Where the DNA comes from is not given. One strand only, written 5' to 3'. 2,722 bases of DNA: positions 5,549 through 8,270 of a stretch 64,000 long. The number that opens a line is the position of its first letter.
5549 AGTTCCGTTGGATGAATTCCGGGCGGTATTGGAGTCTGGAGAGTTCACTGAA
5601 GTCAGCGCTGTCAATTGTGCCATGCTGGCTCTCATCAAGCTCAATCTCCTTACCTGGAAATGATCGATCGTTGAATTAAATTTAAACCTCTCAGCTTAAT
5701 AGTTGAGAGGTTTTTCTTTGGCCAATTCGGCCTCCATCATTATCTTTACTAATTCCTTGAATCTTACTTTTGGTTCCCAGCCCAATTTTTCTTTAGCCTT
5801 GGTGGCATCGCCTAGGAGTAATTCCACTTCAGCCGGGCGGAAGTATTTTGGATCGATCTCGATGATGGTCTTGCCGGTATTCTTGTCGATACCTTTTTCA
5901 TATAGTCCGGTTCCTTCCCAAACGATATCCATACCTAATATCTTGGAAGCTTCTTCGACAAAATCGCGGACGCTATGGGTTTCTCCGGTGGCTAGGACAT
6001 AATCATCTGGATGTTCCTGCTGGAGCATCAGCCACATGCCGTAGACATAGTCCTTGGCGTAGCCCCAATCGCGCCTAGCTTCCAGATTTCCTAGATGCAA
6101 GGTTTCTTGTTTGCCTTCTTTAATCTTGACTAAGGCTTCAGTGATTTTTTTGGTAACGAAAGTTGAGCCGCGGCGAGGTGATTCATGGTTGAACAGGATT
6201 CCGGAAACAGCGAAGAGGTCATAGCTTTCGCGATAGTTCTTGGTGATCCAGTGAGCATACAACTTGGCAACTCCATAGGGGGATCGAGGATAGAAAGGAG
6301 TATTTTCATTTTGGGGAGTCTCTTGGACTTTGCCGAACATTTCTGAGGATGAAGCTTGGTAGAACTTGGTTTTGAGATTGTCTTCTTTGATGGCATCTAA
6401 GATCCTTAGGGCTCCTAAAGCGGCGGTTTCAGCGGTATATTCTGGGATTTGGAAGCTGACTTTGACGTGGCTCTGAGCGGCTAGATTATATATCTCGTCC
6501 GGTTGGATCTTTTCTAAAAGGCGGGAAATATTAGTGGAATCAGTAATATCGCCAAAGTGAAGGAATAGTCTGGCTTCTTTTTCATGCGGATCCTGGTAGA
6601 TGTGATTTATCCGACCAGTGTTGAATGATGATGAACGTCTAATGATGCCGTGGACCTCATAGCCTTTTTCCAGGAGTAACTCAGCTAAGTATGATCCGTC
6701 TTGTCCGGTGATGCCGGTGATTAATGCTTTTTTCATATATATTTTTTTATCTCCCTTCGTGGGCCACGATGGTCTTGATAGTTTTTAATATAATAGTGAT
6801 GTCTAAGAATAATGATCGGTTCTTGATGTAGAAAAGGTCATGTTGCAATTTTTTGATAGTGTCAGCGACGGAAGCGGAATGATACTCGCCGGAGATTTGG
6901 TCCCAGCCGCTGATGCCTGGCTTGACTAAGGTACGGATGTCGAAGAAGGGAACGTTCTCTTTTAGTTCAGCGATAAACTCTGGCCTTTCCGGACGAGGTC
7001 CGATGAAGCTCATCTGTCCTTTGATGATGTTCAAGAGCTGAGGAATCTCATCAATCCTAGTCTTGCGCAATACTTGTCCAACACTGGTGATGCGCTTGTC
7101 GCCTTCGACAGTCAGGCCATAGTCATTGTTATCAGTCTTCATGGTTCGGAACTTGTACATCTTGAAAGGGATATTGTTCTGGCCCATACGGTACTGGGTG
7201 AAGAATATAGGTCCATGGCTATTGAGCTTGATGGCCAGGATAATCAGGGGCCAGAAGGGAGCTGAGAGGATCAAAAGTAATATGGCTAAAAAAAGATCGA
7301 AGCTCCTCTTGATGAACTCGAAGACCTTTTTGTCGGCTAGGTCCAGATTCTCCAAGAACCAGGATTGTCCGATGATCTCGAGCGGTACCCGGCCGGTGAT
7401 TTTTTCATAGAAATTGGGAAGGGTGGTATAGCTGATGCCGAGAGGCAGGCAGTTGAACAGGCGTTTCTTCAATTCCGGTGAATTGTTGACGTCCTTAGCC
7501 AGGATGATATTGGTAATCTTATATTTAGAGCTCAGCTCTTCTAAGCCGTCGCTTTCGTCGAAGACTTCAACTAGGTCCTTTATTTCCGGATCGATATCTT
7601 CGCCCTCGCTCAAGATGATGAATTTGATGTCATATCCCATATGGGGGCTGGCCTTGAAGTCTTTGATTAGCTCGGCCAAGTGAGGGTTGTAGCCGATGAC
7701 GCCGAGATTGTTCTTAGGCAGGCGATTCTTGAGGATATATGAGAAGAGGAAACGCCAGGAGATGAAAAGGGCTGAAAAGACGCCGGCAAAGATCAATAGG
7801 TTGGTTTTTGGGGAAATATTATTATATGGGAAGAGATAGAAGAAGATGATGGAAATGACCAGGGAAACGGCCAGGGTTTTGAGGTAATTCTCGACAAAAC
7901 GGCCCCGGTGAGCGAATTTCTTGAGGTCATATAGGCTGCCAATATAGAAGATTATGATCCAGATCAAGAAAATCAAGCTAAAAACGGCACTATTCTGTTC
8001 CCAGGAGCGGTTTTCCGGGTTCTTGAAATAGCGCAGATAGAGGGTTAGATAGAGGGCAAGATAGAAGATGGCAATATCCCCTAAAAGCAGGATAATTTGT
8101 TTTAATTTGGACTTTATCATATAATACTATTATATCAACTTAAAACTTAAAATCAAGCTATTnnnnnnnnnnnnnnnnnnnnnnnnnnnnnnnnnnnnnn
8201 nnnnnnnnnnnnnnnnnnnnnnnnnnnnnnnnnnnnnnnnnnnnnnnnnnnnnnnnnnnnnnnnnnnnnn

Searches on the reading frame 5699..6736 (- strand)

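Call 45: search_protein_families(library=pfam, proteins=[window:5699-6736:-], max_evalue=0.01)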
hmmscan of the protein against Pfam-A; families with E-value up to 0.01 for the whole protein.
window:5699-6736:- (346 aa): 4 families
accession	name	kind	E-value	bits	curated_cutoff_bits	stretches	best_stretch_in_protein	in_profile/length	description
PF16363.11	GDP_Man_Dehyd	-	2.3e-156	520.8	27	1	5-333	1-332/332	GDP-mannose 4,6 dehydratase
PF01370.27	Epimerase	-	2.1e-77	260.2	20.9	1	4-249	1-240/240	NAD dependent epimerase/dehydratase family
PF04321.23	RmlD_sub_bind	-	3.7e-09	36.5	27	1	3-180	2-151/287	RmlD substrate binding domain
PF02719.21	Polysacc_synt_2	-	2.5e-07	30.6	20.2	1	5-122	2-121/293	Polysaccharide biosynthesis protein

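Call 75: search_protein_families(library=ncbifam, proteins=[window:5699-6736:-], max_evalue=0.01)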
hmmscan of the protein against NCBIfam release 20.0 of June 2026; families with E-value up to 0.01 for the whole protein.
window:5699-6736:- (346 aa): 19 families
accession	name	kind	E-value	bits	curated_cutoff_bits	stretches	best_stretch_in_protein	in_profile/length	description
TIGR01472.1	gmd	equivalog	1.7e-176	586.4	415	1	2-339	1-340/342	GDP-mannose 4,6-dehydratase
TIGR04180.1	EDH_00030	hypoth_equivalog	1.1e-34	119.9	475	1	5-271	2-260/297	NAD-dependent 4,6-dehydratase LegB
TIGR01181.1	dTDP_gluc_dehyt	equivalog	2.8e-32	112.1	365.1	1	4-333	2-307/321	dTDP-glucose 4,6-dehydratase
TIGR02622.1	CDP_4_6_dhtase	equivalog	6.9e-24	84.6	278.45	1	2-172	5-172/352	CDP-glucose 4,6-dehydratase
TIGR01179.1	galE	equivalog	2.3e-23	82.6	262.3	1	4-273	2-281/332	UDP-glucose 4-epimerase GalE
NF007582.0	PRK10217.1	equivalog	5.4e-16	58.6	698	1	1-339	1-333/355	dTDP-glucose 4,6-dehydratase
NF007490.0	PRK10084.1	subfamily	2.2e-14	53.2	649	1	52-340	47-337/361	dTDP-glucose 4,6-dehydratase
NF011728.1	PRK15181.1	equivalog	6.1e-11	41.9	760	1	2-188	16-199/348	Vi polysaccharide biosynthesis UDP-N-acetylglucosaminuronic acid C-4 epimerase TviC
NF007956.0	PRK10675.1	subfamily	3.1e-10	39.7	394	1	3-169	2-164/338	UDP-glucose 4-epimerase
NF043036.1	ErythonDh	equivalog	9.9e-10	38.1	325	1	3-168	2-163/321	D-erythronate dehydrogenase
TIGR03466.1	HpnA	hypoth_equivalog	1.3e-05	24.2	367.65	1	3-156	2-140/327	hopanoid-associated sugar epimerase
NF052578.1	StrlDmthSdmBMthl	equivalog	2.6e-05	24.2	600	1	4-262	3-240/328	sterol demethylase protein SdmB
NF041015.1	UDPsulfquin_syn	equivalog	3.7e-05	22.9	575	1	3-123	2-137/384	UDP-sulfoquinovose synthase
TIGR01214.1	rmlD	equivalog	6e-05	22.3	224.05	1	4-185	2-155/285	dTDP-4-dehydrorhamnose reductase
TIGR02197.1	heptose_epim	equivalog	0.00017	20.9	274.6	1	77-268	65-261/316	ADP-glyceromanno-heptose 6-epimerase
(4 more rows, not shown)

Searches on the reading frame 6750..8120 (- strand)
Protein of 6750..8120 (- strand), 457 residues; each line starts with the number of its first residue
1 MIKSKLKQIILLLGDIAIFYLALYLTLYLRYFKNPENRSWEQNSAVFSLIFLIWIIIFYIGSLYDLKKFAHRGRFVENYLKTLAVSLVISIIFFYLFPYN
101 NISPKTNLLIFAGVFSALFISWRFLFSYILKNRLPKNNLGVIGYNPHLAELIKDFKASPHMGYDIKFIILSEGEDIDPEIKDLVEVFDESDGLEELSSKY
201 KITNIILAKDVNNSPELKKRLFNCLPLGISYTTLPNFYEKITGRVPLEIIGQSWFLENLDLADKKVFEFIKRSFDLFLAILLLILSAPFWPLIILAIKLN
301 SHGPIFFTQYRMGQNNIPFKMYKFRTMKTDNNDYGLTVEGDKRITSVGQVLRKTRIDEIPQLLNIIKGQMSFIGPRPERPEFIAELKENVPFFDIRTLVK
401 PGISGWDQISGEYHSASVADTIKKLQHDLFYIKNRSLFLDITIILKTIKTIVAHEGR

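Call 45: search_protein_families(library=pfam, proteins=[window:6750-8120:-], max_evalue=0.01)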
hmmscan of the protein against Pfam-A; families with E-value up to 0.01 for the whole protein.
window:6750-8120:- (457 aa): 2 families
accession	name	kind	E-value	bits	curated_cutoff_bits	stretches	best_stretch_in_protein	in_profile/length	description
PF02397.22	Bac_transf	-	1.2e-60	204.6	27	1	271-452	1-178/179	Bacterial sugar transferase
PF13727.12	CoA_binding_3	-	0.0035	17.8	25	1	64-217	6-157/175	CoA-binding domain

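Call 75: search_protein_families(library=ncbifam, proteins=[window:6750-8120:-], max_evalue=0.01)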
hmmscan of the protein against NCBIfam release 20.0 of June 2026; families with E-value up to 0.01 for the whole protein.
window:6750-8120:- (457 aa): 10 families
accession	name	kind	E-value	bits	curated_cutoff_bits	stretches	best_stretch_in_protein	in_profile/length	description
TIGR03025.1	EPS_sugtrans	subfamily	2.2e-108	363.4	295.55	1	14-456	2-443/445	exopolysaccharide biosynthesis polyprenyl glycosylphosphotransferase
TIGR03013.1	EpsB_2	subfamily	1.9e-100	337.1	393.35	1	15-456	3-441/443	TIGR03013 family XrtA/PEP-CTERM system glycosyltransferase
TIGR03023.1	WcaJ_sugtrans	equivalog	9.4e-89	298.8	410.75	1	15-454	3-449/453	undecaprenyl-phosphate glucose phosphotransferase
TIGR03022.1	WbaP_sugtrans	subfamily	2.7e-63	214.8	403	2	11-332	1-320/456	undecaprenyl-phosphate galactose phosphotransferase WbaP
NF007518.0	PRK10124.1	equivalog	1.7e-49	168.8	684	1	11-448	21-454/464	undecaprenyl-phosphate glucose phosphotransferase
NF052601.1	undeca_RfbP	equivalog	4e-41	140.9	330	2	338-453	129-237/244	undecaprenyl-phosphate galactose phosphotransferase family protein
NF050817.1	PolSacchBiosHfsE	equivalog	1.4e-40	139.4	750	1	268-451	269-459/467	polysaccharide biosynthesis protein HfsE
NF041877.1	EPS_EpsZ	equivalog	7.8e-36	123.7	800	1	45-456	43-457/459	exopolysaccharide biosynthesis polyisoprenyl-phosphate hexose-1-phosphate transferase EpsZ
NF011751.0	PRK15204.1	equivalog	1.8e-32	112.6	907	1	5-456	11-474/476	undecaprenyl-phosphate galactose phosphotransferase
NF045514.1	glycotran_HepC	equivalog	1.7e-24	86.3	140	1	262-377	108-211/220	heterocyst development glycosyltransferase HepC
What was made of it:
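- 6747..8120 (-): Neighbour: polyprenyl-phosphate glycosyl-1-phosphate transferase (Bac_transf), the initiating enzyme of a lipid-linked glycan. NCBIfam TIGR03025 363 bits against a cut-off of 295.55 (calls 45, 75).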
